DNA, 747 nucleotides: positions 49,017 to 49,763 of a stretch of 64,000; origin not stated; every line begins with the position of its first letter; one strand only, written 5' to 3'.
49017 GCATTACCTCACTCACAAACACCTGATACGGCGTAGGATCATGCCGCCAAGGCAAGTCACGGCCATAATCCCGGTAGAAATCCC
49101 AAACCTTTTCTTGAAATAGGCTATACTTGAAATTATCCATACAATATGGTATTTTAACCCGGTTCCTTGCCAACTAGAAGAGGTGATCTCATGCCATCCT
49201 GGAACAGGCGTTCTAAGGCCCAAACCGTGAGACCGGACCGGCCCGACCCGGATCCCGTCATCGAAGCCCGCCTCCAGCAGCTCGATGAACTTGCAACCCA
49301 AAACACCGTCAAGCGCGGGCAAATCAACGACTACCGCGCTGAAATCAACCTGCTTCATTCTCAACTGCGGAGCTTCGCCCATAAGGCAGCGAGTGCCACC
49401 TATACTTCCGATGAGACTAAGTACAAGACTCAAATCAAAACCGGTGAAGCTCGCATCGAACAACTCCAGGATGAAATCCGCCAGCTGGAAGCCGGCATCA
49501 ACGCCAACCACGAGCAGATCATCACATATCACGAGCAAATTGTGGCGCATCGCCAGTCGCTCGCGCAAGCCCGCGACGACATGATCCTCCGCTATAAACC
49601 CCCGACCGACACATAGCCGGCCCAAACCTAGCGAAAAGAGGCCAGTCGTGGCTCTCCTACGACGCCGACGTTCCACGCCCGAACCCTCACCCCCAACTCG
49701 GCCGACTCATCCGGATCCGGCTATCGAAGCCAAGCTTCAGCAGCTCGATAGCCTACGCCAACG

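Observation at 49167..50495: Tandem triplet of paralogous coiled-coil proteins with a conserved PDPDPV(I/V)E.......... N-terminus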

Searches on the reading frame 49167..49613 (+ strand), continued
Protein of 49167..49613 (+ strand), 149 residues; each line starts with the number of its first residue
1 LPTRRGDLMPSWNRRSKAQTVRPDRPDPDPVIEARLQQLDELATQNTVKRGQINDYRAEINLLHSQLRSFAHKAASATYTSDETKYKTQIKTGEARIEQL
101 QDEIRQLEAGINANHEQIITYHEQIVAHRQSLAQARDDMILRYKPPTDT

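Call 63: list_cluster_members(proteins=[P0001, P0002, window:49191-49613:+, window:49167-49613:+, window:48343-49140:-, window:43310-44410:-, P0009, P0016, P0034, P0057])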
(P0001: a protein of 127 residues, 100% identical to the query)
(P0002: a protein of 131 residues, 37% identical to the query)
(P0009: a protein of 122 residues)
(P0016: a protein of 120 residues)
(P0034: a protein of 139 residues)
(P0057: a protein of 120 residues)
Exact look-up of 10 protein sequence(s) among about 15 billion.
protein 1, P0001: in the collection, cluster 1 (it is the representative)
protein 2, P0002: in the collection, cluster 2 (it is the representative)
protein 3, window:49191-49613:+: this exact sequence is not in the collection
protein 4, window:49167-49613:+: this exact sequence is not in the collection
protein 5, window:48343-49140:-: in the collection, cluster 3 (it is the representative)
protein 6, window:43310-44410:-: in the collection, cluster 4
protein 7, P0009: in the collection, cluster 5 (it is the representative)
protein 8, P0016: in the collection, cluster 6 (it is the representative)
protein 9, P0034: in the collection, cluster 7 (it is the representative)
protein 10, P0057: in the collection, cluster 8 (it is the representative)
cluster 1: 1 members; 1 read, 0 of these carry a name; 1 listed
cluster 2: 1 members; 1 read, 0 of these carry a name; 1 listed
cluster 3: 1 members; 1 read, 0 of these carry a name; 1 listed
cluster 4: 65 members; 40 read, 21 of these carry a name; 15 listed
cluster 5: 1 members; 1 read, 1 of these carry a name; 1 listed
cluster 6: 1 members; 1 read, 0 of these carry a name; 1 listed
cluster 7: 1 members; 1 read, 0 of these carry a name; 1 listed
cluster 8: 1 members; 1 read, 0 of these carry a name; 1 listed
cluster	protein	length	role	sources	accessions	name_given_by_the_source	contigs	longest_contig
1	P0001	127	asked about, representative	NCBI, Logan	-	-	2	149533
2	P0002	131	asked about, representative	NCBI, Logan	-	-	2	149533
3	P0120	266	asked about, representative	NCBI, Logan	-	-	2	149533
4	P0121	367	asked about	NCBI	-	-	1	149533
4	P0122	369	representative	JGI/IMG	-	RNA polymerase primary sigma factor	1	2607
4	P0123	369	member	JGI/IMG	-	RNA polymerase primary sigma factor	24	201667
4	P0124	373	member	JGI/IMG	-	RNA polymerase primary sigma factor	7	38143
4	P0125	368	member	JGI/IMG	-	RNA polymerase primary sigma factor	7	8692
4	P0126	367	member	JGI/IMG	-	RNA polymerase primary sigma factor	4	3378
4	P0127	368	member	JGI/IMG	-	RNA polymerase primary sigma factor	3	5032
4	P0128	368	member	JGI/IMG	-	RNA polymerase primary sigma factor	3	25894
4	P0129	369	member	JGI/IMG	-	RNA polymerase primary sigma factor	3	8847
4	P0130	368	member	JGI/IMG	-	RNA polymerase primary sigma factor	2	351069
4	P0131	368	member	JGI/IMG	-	RNA polymerase primary sigma factor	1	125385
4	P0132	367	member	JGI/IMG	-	RNA polymerase primary sigma factor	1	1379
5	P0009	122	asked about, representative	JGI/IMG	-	chromosome segregation ATPase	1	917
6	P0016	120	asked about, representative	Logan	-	-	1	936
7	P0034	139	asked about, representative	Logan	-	-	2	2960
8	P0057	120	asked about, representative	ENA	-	-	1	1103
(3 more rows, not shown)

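Call 69: search_protein_families(library=pfam, proteins=[L087:520-5325:-, L087:5605-6033:-, L087:6852-7445:-, L087:7547-8152:-], max_evalue=0.01)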
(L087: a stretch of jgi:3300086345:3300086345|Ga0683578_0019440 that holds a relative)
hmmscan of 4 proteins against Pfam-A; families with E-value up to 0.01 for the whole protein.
L087:520-5325:- (1602 aa): 1 family
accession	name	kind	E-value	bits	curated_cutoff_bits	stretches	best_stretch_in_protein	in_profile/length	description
PF05531.17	NPV_P10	-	0.0031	18.4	29.8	0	483-519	1-36/75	Nucleopolyhedrovirus P10 protein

L087:5605-6033:- (143 aa): 0 families

L087:6852-7445:- (198 aa): 2 families
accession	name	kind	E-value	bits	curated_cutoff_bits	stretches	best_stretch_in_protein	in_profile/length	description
PF07463.16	NUMOD4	-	2.2e-12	47.4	23.4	1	14-67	1-48/49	NUMOD4 motif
PF13392.12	HNH_3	-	0.0044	17.1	24.8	1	76-119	1-44/46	HNH endonuclease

L087:7547-8152:- (202 aa): 1 family
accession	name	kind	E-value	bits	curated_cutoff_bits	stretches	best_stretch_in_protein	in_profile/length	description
PF25681.1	Phage_TTP_17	-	7e-07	29.6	27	1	18-120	9-111/190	Phage tail tube protein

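Call 77: search_dna_similar(query=P0083, collection=phages, mode=protein, max_evalue=1)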
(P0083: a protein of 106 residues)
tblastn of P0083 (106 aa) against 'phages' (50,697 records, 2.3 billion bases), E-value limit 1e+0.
No match.

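Call 78: search_dna_similar(query=P0017, collection=phages, mode=protein, max_evalue=1)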
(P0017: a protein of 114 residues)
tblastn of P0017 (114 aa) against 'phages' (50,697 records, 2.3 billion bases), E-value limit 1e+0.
No match.

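Call 79: fold_search(model_id=the predicted structure, library=viral)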
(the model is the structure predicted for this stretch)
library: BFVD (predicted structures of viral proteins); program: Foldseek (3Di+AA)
matches with E <= 10: 1324; with E <= 0.001: 0
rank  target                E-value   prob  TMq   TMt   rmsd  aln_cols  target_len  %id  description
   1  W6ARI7                1.9e-02  1.00  0.60  0.85   0.8        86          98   16  Uncharacterized protein [Erwinia phage Ea35-70]
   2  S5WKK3                2.0e-02  1.00  0.34  0.40   7.3       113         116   16  Uncharacterized protein [Pseudomonas phage PaBG]
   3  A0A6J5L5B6            2.5e-02  1.00  0.71  0.26   3.7       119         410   11  Uncharacterized protein [uncultured Caudovirales phage]
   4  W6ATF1                2.8e-02  1.00  0.45  0.18  11.1       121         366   15  (no name in the UniProt tables at hand)
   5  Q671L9                3.2e-02  1.00  0.71  0.68   1.8       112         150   15  Uncharacterized protein [Chlorella virus]
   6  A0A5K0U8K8            3.6e-02  1.00  0.68  0.32   2.0       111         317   22  Uncharacterized protein [Yasminevirus sp. GU-2018]
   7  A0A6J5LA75            3.6e-02  1.00  0.51  0.42  22.6       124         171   18  Uncharacterized protein [uncultured Caudovirales phage]
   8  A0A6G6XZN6            3.8e-02  1.00  0.69  0.25   2.0       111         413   15  (no name in the UniProt tables at hand)
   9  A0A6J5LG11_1          3.8e-02  1.00  0.59  0.10   2.6       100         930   18  Large polyvalent protein associated domain-containing protein [uncultured Caudovirales phage]
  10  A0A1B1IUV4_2          4.3e-02  1.00  0.62  0.07   1.6        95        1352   10  (no name in the UniProt tables at hand)
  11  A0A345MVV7            4.3e-02  0.98  0.44  0.18  18.6       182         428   12  (no name in the UniProt tables at hand)
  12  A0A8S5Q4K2            4.5e-02  1.00  0.63  0.74   3.2       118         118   14  Uncharacterized protein [Siphoviridae sp. ct0uL16]
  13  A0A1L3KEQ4            6.8e-02  1.00  0.67  0.15   2.1       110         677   18  (no name in the UniProt tables at hand)
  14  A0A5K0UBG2            7.2e-02  1.00  0.67  0.16   4.6       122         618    8  Uncharacterized protein [Yasminevirus sp. GU-2018]
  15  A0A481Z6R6            7.2e-02  1.00  0.61  0.25  11.4       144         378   13  Uncharacterized protein [Pithovirus LCPAC202]
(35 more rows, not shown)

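Call 83: search_solved_structures(query=A5, max_evalue=1)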
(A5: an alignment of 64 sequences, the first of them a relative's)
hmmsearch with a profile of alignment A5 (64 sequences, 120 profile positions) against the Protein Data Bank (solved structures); distinct sequences matched with E-value up to 1: 245 (the best 60 are shown).
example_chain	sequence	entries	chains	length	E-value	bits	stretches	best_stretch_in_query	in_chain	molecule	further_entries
9r1o_A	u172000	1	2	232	2.8e-07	34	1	41-114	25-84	sc-apCC-6-DPH-NR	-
8qad_A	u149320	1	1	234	4e-05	27.1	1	33-111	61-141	sc-apCC-6-LLIA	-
2xzr_A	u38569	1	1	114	4.4e-05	26.9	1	20-112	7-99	IMMUNOGLOBULIN-BINDING PROTEIN EIBD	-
8qox_B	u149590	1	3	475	4.7e-05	26.8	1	25-111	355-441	Conserved membrane protein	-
4lin_A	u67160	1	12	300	9.5e-05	25.8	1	27-111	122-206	Tail needle protein gp26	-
8i3e_A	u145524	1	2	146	0.00014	25.3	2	27-103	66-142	ELKS/Rab6-interacting/CAST family member 1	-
5apu_A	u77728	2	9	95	0.00028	24.3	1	41-105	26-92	GENERAL CONTROL PROTEIN GCN4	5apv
5xg2_A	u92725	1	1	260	0.00032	24.1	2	21-105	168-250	Chromosome partition protein Smc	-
5apz_A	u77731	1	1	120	0.00063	23.2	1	20-109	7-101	GENERAL CONTROL PROTEIN GCN4, NOR1 TCAR0761, GENERAL CONTROL PROTEIN GCN4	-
7zr2_A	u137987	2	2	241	0.0007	23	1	38-102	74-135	Spike protein S2',Chimeric protein mimic of SARS-CoV-2 Spike HR1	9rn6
5aps_A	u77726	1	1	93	0.00071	23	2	42-103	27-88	GENERAL CONTROL PROTEIN GCN4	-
9tlt_A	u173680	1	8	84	0.00075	22.9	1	77-110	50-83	Sc-apCC-2-KLHL20-4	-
6qp4_A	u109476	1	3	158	0.0008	22.8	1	49-113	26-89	UspA1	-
2wpq_A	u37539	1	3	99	0.001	22.5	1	20-112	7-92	TRIMERIC AUTOTRANSPORTER ADHESIN FRAGMENT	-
6gao_A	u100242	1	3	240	0.0011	22.5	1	27-112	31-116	Outer capsid protein sigma-1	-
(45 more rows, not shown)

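Call 84: find_encoding_contigs(protein=P0034, flank=5000, max_places=3)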
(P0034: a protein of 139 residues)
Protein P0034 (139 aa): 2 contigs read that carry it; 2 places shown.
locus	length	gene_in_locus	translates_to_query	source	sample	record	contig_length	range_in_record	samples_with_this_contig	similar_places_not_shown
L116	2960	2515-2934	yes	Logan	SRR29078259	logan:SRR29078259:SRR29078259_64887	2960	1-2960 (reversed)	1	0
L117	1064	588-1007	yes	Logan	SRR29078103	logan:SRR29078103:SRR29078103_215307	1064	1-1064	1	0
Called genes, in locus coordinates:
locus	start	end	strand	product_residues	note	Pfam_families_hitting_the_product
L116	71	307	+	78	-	-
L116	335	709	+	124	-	PF11750:DUF3307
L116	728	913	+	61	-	-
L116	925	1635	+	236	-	PF13560:HTH_31 (weak), PF01381:HTH_3 (weak)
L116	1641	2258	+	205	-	-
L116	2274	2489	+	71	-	PF19575:HTH_58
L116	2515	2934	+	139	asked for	-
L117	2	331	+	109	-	?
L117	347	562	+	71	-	PF19575:HTH_58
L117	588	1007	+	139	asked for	-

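Call 85: find_encoding_contigs(protein=P0007, flank=5000, max_places=3)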
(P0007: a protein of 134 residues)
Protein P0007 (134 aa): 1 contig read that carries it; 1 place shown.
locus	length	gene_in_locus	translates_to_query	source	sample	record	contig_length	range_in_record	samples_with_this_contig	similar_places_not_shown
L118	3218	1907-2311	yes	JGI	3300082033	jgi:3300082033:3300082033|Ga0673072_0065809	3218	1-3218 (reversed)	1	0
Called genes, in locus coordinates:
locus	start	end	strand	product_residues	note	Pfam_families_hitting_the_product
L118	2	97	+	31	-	?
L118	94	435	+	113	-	-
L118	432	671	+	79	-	-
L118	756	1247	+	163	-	-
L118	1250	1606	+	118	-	-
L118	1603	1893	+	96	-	-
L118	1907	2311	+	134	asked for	-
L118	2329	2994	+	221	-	-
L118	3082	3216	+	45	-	?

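Call 86: predict_structure(alignment_id=A5)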
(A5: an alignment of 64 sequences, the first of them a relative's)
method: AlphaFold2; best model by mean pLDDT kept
length: 119 residues; sequences in the alignment: 64
mean_pLDDT: 96.2   pTM: 0.81
mean pLDDT of the five models: 96.2, 95.8, 95.8, 95.0, 95.0
residues with pLDDT >= 90: 113; 70-90: 4; 50-70: 2; < 50: 0
segments of 3 or more residues with pLDDT < 50: none
pLDDT, mean of each block of 10 residues (from residue 1): 80 96 98 98 98 98 97 98 98 98 98 97
secondary structure, 60 per line:
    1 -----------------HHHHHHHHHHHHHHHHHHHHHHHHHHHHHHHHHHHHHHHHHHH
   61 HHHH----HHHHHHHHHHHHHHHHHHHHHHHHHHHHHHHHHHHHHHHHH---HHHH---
elements in order: H18-64 H69-109 H113-116
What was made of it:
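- Its residues 11-20 average pLDDT 96, so the N-terminal segment is confidently placed (call 86).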

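Call 91: fold_search(model_id=the predicted structure, library=pdb)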
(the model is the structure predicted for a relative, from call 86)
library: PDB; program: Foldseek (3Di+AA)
matches with E <= 10: 904; with E <= 0.001: 0
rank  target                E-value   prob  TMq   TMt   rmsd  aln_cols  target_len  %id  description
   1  4tko                  9.4e-02  1.00  0.63  0.25   2.2        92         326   18  Structure of the periplasmic adaptor protein EmrA (released 2014-07-09)
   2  8ym7_A                1.4e-01  1.00  0.64  0.12   4.3       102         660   14  Crystal structure of Lysine Specific Demethylase 1 (LSD1) with JH-45 (released 2024-05-22)
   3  2osz_A                1.4e-01  0.77  0.34  0.42   5.8        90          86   21  Structure of Nup58/45 suggests flexible nuclear pore diameter by intermolecular sliding (released 2007-04-10)
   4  9qgy_G                1.7e-01  1.00  0.63  0.24   2.0        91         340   13  Structure of the YbjP lipoprotein bound to the MacAB-TolC tripartite efflux pump (released 2026-03-25)
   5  7cdf_A                2.0e-01  1.00  0.63  0.12   4.7       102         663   14  Crystal structure of LSD1-CoREST in complex with PRSFLVRRK peptide (released 2021-06-23)
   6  3tul_A                2.3e-01  1.00  0.64  0.57   2.2        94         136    8  Crystal structure of N-terminal region of Type III Secretion Major Translocator SipB (residues 82-226) (released 2012-02-15)
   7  5l3b_A                2.3e-01  1.00  0.63  0.12   4.6       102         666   14  Human LSD1/CoREST: LSD1 D556G mutation (released 2016-05-04)
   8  5l3c_A                2.3e-01  1.00  0.65  0.13   4.6       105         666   13  Human LSD1/CoREST: LSD1 E379K mutation (released 2016-05-04)
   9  2zqm                  2.3e-01  0.99  0.63  0.65   3.6       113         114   15  Crystal structure of the prefoldin beta subunit from Thermococcus strain KS-1 (released 2008-08-26)
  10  3na7                  2.5e-01  1.00  0.69  0.36   1.9        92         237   15  2.2 Angstrom Structure of the HP0958 Protein from Helicobacter pylori CCUG 17874 (released 2010-09-22)
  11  5c21_B                2.5e-01  0.91  0.50  0.26   6.2       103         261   11  Crystal structure of native HlyD from E. coli (released 2016-02-17)
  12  7nsu_D                2.6e-01  0.60  0.36  0.13  11.4       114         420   18  ColicinE9 intact translocation complex (released 2021-08-11)
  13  5l3d_A                2.8e-01  1.00  0.66  0.13   2.4        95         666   14  Human LSD1/CoREST: LSD1 Y761H mutation (released 2016-05-04)
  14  5h6r_A                2.8e-01  0.99  0.63  0.12   4.7       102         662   14  Crystal structure of LSD1-CoREST in complex with peptide 13 (released 2017-04-12)
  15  5c22_B                2.8e-01  0.89  0.48  0.26   6.0       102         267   10  Crystal structure of Zn-bound HlyD from E. coli (released 2016-02-17)
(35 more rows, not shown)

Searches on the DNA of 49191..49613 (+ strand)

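Call 49: search_dna_similar(query=L087:1-8000:+, collection=phages, mode=distant, max_rows=12)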
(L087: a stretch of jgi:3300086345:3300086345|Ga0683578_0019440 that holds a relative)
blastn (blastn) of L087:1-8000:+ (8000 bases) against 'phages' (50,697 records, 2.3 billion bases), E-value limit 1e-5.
No match.
